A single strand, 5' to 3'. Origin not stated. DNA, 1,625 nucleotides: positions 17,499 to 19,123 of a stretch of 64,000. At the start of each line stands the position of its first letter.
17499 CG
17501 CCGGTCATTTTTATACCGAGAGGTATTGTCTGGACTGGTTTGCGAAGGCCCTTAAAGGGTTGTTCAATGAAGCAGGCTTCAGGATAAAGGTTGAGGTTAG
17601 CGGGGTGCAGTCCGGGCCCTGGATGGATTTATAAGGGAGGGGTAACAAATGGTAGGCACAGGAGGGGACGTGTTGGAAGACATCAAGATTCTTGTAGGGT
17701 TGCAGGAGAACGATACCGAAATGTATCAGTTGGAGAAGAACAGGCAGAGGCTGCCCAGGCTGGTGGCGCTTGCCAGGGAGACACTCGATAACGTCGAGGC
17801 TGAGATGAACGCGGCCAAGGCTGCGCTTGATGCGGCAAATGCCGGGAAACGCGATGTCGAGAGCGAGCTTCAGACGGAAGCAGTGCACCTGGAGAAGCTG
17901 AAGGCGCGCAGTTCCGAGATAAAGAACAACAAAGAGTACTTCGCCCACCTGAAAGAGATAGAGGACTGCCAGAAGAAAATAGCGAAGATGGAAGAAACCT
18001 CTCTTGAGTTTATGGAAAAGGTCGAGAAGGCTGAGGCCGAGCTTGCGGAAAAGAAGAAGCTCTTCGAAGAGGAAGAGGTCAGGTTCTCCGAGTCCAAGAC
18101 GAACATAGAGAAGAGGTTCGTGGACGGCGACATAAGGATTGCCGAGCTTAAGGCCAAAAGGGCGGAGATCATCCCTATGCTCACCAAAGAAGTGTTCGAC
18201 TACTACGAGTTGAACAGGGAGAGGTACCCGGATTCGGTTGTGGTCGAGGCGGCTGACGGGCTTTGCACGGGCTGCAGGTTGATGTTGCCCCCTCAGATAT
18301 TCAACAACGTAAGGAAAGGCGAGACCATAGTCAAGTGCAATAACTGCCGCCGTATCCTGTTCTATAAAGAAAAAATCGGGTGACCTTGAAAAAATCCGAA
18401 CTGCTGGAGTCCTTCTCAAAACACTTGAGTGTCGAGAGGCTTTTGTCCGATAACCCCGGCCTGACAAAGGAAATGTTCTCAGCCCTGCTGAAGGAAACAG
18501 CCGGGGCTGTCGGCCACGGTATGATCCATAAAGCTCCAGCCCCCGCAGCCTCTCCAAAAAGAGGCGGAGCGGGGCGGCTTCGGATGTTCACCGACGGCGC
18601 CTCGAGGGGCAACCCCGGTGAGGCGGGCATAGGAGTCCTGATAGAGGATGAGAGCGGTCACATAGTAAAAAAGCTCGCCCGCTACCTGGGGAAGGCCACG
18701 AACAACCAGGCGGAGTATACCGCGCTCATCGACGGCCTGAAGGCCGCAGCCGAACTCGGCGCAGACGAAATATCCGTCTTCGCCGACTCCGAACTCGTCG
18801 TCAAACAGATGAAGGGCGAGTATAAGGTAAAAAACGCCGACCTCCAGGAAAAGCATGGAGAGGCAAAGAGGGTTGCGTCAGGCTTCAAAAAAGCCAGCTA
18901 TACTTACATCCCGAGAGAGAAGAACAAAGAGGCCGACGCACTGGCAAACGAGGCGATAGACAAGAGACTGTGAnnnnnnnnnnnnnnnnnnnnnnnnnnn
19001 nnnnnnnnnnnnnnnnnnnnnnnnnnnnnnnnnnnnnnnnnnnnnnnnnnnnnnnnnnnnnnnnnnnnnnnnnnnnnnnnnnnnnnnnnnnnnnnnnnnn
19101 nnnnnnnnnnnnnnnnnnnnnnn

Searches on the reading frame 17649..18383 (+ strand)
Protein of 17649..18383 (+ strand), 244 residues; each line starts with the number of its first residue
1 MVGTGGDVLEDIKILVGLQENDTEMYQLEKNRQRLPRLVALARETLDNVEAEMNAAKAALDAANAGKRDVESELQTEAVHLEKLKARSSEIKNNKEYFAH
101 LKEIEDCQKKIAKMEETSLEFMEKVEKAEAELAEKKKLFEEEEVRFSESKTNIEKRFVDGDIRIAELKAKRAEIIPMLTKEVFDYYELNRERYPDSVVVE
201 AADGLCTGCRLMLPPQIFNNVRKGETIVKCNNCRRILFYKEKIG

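Call 69: search_protein_families(library=pfam, proteins=[window:17649-18383:+], max_evalue=0.0001)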
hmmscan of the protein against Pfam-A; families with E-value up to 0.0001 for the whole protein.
window:17649-18383:+ (244 aa): 2 families
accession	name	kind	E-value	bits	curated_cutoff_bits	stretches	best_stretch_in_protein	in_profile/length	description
PF02591.20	Zn_ribbon_9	-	1.2e-12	48.1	29.1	1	206-237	2-33/33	C4-type zinc ribbon domain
PF24481.2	CT398_CC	-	2.5e-12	47.4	27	1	18-192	1-178/180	CT398-like coiled coil hairpin domain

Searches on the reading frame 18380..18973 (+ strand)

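Call 69: search_protein_families(library=pfam, proteins=[window:18380-18973:+], max_evalue=0.0001)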
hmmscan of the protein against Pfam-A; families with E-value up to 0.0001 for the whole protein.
window:18380-18973:+ (197 aa): 2 families
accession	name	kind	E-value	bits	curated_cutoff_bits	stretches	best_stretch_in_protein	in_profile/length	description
PF13456.12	RVT_3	-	1.9e-25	89.6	21.6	1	71-192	2-123/123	Reverse transcriptase-like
PF00075.30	RNase_H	-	1e-13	52.1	25.8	1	67-192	4-139/141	RNase H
